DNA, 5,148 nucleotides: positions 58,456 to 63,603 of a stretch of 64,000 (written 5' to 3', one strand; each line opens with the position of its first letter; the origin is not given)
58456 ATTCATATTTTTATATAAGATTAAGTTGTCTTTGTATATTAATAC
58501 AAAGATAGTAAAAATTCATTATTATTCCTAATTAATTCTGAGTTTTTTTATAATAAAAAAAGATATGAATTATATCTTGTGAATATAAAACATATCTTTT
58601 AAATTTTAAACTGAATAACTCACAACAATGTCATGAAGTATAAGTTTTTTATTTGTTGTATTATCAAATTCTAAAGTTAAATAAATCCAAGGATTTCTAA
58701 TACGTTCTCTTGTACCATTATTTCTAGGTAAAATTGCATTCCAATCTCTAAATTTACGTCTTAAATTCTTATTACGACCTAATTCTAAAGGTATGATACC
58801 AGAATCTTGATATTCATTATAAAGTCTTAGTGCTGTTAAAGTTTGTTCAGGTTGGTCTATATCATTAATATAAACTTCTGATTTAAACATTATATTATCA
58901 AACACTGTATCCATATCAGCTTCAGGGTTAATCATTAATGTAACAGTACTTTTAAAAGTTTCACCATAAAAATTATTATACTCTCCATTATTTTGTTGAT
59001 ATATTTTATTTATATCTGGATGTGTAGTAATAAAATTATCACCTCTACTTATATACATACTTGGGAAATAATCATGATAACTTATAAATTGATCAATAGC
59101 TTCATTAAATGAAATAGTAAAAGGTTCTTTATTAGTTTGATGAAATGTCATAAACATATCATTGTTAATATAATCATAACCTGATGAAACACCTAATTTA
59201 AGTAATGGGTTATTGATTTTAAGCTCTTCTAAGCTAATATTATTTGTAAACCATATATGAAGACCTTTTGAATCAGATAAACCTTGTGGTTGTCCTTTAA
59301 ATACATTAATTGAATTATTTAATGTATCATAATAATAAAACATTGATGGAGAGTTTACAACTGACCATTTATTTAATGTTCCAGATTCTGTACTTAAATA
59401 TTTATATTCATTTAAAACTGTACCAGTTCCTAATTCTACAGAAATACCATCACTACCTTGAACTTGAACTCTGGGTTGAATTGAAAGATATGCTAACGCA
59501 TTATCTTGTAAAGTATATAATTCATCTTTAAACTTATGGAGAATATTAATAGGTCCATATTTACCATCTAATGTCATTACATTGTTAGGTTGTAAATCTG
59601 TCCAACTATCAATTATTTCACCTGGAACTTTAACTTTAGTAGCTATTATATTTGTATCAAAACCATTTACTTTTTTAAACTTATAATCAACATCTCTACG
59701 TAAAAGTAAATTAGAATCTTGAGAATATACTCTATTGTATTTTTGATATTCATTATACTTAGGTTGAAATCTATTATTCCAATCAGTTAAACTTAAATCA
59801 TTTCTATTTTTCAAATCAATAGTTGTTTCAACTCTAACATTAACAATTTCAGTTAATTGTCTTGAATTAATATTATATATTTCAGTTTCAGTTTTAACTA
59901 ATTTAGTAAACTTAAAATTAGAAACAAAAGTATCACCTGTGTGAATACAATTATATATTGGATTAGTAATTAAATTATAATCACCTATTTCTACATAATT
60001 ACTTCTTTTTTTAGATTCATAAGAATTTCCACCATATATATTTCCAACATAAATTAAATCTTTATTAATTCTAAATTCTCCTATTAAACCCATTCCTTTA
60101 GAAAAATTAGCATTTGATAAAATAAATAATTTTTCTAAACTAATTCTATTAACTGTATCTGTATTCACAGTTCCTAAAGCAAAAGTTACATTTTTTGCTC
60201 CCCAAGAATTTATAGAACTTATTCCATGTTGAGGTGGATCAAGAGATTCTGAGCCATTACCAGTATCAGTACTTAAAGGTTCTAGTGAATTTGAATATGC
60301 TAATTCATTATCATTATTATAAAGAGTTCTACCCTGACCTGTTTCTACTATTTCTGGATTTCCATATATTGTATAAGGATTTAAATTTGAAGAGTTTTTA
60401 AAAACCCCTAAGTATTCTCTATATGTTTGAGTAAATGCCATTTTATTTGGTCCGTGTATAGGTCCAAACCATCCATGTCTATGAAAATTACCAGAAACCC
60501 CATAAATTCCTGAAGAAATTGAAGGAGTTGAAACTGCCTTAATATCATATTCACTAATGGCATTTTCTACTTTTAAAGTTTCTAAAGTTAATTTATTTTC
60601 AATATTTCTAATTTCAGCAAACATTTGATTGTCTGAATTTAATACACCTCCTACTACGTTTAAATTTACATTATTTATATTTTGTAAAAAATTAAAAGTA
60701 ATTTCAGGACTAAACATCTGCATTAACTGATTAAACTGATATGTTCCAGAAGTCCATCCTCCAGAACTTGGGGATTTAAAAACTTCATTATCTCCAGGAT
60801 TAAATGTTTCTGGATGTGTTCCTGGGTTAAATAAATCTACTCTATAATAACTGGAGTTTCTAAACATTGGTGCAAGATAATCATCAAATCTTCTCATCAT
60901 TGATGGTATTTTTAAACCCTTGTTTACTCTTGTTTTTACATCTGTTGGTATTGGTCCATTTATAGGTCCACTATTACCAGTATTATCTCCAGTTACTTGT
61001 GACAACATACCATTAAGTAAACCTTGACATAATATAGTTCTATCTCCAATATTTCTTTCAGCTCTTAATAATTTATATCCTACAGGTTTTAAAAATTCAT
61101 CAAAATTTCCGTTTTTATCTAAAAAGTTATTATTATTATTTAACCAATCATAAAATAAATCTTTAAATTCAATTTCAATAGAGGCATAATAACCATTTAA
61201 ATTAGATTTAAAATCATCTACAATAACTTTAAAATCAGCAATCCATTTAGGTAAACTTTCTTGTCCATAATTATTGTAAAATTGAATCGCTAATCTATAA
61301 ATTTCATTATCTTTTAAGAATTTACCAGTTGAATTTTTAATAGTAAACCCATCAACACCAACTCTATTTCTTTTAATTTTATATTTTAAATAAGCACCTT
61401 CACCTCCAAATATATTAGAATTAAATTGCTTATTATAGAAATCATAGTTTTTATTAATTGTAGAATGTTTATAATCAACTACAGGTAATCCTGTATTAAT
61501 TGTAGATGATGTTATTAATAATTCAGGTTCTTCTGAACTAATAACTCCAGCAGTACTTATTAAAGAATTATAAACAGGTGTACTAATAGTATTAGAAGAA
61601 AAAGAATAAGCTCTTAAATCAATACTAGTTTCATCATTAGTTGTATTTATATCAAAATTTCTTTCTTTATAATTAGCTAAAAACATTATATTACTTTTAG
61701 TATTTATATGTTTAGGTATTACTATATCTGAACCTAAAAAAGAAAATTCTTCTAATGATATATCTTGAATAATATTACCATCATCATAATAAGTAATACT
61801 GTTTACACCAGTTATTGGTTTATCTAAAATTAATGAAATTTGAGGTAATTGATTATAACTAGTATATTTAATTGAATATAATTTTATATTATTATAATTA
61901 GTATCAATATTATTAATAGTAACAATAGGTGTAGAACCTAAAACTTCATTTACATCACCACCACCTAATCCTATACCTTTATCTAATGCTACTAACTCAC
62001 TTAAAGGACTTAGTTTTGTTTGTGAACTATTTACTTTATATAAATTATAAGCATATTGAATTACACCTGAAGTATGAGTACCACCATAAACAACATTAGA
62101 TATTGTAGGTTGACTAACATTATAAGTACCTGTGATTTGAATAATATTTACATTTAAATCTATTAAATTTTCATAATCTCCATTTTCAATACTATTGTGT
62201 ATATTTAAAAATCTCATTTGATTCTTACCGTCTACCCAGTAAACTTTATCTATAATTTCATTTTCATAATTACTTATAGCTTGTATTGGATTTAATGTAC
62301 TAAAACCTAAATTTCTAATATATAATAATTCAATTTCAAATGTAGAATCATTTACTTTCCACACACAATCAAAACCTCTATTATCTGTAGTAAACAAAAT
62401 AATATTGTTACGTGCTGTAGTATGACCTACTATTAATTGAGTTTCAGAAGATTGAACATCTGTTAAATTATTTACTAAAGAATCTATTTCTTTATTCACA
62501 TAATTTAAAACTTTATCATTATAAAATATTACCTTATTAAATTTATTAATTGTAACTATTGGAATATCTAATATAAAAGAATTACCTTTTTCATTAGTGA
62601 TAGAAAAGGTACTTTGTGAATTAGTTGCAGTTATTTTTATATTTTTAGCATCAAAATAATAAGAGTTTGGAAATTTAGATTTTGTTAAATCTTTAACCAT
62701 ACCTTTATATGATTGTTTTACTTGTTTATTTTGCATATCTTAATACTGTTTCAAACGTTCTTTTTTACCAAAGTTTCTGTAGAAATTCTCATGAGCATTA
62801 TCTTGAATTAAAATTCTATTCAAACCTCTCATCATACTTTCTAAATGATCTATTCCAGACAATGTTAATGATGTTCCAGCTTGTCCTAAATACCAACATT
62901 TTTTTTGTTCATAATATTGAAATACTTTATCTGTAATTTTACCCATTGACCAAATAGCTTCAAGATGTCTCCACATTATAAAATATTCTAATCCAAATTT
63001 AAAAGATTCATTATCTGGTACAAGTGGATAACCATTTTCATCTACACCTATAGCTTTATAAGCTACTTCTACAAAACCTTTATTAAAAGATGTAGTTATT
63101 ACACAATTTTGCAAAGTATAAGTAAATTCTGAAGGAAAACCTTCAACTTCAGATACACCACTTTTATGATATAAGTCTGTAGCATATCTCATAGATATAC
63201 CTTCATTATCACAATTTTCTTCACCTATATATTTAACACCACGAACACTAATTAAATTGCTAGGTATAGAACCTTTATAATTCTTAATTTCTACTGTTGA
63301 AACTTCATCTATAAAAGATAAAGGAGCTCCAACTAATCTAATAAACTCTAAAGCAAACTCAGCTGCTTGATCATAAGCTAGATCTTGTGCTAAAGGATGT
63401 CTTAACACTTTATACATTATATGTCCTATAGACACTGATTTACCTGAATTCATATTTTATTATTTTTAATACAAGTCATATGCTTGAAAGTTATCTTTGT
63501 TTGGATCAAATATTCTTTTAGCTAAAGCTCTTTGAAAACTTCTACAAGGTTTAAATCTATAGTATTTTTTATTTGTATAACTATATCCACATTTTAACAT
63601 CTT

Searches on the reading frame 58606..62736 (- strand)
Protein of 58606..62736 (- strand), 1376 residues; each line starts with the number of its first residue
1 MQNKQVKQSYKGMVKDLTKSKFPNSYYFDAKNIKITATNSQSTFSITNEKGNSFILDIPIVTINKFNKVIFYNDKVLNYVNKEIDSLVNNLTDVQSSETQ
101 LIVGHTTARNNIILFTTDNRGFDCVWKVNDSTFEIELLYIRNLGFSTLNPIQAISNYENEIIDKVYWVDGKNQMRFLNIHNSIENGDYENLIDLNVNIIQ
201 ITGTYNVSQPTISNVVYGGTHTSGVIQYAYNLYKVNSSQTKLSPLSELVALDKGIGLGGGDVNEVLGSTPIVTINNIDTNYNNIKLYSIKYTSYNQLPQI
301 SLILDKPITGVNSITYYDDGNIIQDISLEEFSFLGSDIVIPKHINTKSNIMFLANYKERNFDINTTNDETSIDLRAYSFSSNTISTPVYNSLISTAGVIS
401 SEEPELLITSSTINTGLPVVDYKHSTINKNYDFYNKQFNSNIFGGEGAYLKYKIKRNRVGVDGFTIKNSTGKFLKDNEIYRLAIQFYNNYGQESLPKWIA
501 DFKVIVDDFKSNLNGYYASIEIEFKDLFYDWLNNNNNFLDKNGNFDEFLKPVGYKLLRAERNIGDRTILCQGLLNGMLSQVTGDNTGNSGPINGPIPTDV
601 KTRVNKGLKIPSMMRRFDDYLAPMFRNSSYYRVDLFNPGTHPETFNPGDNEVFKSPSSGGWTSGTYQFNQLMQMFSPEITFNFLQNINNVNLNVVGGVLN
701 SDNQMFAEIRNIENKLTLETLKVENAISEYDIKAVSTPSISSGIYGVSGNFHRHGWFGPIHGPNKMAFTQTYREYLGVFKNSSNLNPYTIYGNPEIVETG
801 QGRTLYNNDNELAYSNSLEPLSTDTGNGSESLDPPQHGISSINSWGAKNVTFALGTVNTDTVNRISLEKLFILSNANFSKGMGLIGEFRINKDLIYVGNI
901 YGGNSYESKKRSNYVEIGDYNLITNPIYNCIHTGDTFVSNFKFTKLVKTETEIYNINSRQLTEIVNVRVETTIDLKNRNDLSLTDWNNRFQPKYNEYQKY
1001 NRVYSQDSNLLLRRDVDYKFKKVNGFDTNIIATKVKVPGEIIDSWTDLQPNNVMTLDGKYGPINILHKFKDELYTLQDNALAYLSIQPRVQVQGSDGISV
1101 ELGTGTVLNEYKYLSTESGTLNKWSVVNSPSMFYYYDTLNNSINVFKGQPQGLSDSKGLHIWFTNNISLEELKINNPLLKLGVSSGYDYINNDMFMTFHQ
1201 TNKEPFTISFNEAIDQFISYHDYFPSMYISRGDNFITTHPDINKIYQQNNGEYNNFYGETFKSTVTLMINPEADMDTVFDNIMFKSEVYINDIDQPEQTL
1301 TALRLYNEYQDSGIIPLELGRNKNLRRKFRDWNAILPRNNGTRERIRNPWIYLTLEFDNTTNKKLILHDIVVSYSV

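Call 27: search_protein_families(library=pfam, proteins=[window:58606-62736:-], max_evalue=0.001)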
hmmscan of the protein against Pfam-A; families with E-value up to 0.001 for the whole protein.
window:58606-62736:- (1376 aa): 2 families
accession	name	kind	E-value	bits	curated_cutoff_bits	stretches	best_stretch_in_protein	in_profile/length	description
PF25731.1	crAss_MUZ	-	4.3e-198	661.5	27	2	4-729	2-683/1224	Crassvirus muzzle protein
PF25729.1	crAss_MUZ_C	-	9.1e-15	55.3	27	1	1251-1339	1-83/83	Crassvirus muzzle protein C-terminal domain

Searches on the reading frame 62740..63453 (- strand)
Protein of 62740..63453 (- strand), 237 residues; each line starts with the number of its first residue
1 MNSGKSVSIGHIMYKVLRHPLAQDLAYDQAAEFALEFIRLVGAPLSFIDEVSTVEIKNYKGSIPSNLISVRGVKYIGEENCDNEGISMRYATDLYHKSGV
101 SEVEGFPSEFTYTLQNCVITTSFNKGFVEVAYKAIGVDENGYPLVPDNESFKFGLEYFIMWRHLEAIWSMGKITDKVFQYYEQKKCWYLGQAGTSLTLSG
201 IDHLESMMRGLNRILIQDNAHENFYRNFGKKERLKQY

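Call 27: search_protein_families(library=pfam, proteins=[window:62740-63453:-], max_evalue=0.001)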
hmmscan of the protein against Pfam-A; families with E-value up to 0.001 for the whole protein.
window:62740-63453:- (237 aa): 1 family
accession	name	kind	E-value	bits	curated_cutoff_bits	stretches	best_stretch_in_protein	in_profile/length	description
PF24228.1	CrAss_Ring_1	-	1.4e-57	195.6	27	1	5-235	4-268/272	Phage tail ring protein 1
